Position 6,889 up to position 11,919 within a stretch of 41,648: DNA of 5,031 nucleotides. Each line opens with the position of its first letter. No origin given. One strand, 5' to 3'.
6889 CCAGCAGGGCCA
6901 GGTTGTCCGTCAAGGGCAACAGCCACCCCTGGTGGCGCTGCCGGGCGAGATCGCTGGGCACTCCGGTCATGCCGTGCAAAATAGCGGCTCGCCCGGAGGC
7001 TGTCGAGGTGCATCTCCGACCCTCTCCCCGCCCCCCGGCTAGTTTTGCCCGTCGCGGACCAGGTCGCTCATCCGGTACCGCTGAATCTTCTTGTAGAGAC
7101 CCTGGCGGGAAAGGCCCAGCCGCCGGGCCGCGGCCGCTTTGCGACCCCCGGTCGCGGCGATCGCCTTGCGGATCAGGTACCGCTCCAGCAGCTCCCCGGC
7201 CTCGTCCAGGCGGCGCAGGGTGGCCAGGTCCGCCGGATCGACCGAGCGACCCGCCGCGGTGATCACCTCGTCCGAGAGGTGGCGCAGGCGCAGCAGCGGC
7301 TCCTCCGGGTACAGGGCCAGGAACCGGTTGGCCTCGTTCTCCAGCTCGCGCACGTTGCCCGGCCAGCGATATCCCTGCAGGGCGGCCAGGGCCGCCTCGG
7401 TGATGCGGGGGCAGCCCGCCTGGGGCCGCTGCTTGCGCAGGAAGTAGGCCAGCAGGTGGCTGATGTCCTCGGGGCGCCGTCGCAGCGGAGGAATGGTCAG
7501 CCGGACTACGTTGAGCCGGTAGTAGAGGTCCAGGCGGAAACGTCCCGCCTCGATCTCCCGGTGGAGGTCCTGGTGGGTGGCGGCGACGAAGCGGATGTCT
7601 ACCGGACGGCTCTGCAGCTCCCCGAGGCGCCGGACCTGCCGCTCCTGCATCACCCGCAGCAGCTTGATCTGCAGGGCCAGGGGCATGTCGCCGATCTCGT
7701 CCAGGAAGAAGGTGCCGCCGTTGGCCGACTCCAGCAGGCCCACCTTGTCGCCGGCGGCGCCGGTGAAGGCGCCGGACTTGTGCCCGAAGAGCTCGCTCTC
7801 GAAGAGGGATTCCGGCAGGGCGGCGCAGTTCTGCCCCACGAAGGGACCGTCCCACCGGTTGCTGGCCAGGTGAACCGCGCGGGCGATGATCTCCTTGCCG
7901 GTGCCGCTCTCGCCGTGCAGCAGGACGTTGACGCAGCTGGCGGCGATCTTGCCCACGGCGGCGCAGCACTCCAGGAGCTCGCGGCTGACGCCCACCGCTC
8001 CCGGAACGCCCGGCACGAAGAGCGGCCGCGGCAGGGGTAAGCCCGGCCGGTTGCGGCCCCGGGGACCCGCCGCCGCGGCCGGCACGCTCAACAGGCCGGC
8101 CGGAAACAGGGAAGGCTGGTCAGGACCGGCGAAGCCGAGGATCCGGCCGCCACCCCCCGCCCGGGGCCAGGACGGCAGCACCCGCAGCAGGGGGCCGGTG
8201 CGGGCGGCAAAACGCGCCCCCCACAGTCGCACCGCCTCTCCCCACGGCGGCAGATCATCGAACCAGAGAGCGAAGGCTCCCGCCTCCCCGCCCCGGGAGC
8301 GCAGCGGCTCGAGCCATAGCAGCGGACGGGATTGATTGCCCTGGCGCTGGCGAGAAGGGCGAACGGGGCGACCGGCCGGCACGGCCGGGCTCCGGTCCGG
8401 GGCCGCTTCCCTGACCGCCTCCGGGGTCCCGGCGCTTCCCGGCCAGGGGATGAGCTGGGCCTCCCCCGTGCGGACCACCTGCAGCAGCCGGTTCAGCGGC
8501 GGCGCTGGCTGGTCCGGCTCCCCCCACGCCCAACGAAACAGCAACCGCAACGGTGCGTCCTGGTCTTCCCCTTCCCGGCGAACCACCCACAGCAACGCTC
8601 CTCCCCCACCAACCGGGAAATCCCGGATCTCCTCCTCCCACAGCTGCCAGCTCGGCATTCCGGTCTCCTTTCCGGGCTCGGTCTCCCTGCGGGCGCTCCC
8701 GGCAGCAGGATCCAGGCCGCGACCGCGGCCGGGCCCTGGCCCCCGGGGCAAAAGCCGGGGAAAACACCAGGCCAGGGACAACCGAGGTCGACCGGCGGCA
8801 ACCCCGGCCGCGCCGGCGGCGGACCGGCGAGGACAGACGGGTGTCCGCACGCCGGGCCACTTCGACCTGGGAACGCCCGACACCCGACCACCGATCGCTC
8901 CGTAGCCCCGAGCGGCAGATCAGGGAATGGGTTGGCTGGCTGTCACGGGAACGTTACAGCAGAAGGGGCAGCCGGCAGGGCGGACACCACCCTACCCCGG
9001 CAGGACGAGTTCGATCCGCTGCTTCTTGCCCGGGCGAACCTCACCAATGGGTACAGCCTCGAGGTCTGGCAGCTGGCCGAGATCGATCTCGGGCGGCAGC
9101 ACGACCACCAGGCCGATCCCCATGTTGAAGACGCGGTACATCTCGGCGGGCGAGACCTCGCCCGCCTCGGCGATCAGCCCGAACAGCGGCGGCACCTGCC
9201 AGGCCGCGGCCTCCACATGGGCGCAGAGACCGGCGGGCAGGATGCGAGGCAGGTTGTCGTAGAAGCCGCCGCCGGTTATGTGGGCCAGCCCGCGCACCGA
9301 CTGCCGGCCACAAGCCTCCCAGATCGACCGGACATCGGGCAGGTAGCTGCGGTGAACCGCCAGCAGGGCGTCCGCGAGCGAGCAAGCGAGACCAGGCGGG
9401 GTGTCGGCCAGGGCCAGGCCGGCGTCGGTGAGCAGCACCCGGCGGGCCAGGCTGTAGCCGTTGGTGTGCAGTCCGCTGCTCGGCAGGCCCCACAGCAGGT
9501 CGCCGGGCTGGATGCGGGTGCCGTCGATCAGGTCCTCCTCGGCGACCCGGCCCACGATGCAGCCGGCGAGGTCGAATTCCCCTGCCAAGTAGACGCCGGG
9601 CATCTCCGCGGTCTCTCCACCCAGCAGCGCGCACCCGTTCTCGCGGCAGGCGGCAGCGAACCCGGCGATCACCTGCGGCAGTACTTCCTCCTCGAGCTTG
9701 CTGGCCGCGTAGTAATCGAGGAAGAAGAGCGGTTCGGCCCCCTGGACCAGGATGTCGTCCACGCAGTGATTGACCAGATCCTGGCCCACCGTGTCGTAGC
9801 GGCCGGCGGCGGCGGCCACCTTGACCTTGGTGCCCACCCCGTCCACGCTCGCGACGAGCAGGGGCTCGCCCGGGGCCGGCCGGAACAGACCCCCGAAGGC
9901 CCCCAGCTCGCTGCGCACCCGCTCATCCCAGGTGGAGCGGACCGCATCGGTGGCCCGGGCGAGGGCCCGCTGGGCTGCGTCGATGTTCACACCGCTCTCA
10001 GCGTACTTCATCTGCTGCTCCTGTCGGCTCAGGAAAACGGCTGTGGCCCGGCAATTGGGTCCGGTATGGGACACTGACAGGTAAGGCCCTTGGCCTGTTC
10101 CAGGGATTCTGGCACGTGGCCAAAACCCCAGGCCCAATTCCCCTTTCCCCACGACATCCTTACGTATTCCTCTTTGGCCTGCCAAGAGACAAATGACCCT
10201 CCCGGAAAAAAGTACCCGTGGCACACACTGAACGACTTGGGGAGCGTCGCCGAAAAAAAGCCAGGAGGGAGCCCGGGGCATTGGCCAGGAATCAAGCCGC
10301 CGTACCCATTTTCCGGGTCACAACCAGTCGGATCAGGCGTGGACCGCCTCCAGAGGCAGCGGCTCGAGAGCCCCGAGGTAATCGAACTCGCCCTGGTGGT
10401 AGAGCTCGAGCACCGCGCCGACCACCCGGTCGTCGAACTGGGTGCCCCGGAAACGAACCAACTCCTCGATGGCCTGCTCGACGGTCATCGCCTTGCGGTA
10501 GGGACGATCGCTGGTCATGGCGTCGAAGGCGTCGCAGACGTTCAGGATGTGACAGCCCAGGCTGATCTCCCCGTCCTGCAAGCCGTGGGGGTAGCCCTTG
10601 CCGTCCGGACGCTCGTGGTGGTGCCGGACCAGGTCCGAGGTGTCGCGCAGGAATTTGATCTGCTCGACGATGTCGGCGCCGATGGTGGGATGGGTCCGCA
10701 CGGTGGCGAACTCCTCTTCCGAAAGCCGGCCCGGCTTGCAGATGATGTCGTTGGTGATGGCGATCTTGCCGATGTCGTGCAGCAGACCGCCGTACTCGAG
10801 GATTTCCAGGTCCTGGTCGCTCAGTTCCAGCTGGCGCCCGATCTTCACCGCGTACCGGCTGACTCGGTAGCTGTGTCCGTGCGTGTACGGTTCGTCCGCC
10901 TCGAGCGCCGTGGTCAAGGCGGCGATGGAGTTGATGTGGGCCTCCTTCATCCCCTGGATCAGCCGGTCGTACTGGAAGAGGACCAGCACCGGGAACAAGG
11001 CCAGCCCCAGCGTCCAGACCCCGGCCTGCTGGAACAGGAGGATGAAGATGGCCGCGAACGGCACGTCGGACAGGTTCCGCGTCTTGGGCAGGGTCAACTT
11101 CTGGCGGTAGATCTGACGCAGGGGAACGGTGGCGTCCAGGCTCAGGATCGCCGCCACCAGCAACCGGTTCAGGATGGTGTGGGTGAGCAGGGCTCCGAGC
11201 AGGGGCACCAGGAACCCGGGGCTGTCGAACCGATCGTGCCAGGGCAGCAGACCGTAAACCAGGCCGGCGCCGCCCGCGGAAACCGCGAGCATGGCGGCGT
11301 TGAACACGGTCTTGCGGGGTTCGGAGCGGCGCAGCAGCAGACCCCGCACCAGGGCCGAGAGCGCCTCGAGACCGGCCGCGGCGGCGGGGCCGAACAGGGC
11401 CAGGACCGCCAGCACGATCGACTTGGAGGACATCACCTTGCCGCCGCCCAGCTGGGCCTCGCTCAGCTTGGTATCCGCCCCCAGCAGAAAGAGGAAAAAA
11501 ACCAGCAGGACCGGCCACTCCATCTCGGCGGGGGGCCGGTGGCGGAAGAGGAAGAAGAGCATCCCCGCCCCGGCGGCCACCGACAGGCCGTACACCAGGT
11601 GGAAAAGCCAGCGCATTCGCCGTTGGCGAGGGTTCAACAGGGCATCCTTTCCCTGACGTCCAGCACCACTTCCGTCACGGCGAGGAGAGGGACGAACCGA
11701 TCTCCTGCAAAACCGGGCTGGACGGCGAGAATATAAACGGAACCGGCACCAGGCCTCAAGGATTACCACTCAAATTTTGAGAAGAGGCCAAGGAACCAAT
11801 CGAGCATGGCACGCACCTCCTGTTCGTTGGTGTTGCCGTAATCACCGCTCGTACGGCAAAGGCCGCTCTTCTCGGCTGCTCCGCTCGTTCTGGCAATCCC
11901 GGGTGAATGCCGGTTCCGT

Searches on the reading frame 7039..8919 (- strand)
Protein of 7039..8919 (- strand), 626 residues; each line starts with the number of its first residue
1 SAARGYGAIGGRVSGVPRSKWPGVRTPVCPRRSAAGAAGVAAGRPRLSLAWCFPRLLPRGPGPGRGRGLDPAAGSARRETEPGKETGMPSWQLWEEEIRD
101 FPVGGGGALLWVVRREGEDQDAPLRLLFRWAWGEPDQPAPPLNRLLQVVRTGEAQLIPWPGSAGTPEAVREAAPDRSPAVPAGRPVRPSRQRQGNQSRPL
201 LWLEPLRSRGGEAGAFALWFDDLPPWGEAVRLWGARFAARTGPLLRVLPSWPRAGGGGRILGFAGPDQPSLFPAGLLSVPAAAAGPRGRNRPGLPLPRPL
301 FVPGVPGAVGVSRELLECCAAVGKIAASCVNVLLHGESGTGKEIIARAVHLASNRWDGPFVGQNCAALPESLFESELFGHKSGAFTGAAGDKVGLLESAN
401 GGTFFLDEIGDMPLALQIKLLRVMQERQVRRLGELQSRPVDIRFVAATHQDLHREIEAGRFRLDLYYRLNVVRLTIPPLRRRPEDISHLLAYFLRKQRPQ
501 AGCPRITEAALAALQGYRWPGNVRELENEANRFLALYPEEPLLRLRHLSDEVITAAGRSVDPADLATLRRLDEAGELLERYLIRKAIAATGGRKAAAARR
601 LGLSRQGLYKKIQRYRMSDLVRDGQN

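Call 63: search_protein_families(library=pfam, proteins=[window:7039-8919:-], max_evalue=0.001)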
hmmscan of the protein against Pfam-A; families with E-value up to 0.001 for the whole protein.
window:7039-8919:- (626 aa): 5 families
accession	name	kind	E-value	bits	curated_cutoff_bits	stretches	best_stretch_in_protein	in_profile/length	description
PF00158.32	Sigma54_activat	-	1.9e-66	223.4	20.2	1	310-474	3-167/168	Sigma-54 interaction domain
PF14532.12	Sigma54_activ_2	-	6.1e-21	75.6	25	1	310-479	2-138/138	Sigma-54 interaction domain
PF25601.1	AAA_lid_14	-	1.5e-16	60.4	27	1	480-556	1-78/87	AAA+ ATPase lid domain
PF02954.25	HTH_8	-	3.2e-12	46.4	22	1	576-615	3-42/42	Bacterial regulatory protein, Fis family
PF07728.20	AAA_5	-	0.00039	20.9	22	1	331-450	1-123/139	AAA domain (dynein-related subfamily)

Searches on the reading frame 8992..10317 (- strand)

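Call 63: search_protein_families(library=pfam, proteins=[window:8992-10317:-], max_evalue=0.001)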
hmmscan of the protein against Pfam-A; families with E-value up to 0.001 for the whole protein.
window:8992-10317:- (441 aa): 2 families
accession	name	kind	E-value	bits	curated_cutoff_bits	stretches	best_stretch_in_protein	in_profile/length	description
PF00586.29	AIRS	-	5.7e-22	78.7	24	1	151-258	12-112/112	AIR synthase related protein, N-terminal domain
PF02769.27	AIRS_C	-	7.2e-21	75.4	23.1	1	270-436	1-154/156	AIR synthase related protein, C-terminal domain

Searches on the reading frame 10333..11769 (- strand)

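Call 63: search_protein_families(library=pfam, proteins=[window:10333-11769:-], max_evalue=0.001)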
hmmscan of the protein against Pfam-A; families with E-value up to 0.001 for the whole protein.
window:10333-11769:- (478 aa): 4 families
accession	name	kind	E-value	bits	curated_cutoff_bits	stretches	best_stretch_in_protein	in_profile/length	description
PF13487.12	HD_5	-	1.6e-35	122.8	27.2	1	287-449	5-170/170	HD domain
PF01966.28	HD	-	1e-20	74.6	22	1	298-418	3-116/116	HD domain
PF08668.18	HDOD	-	9e-05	22.5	22.9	1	285-341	84-138/196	HDOD domain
PF20972.2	MASE9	-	0.00028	21.3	24.3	1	105-262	43-194/203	MASE9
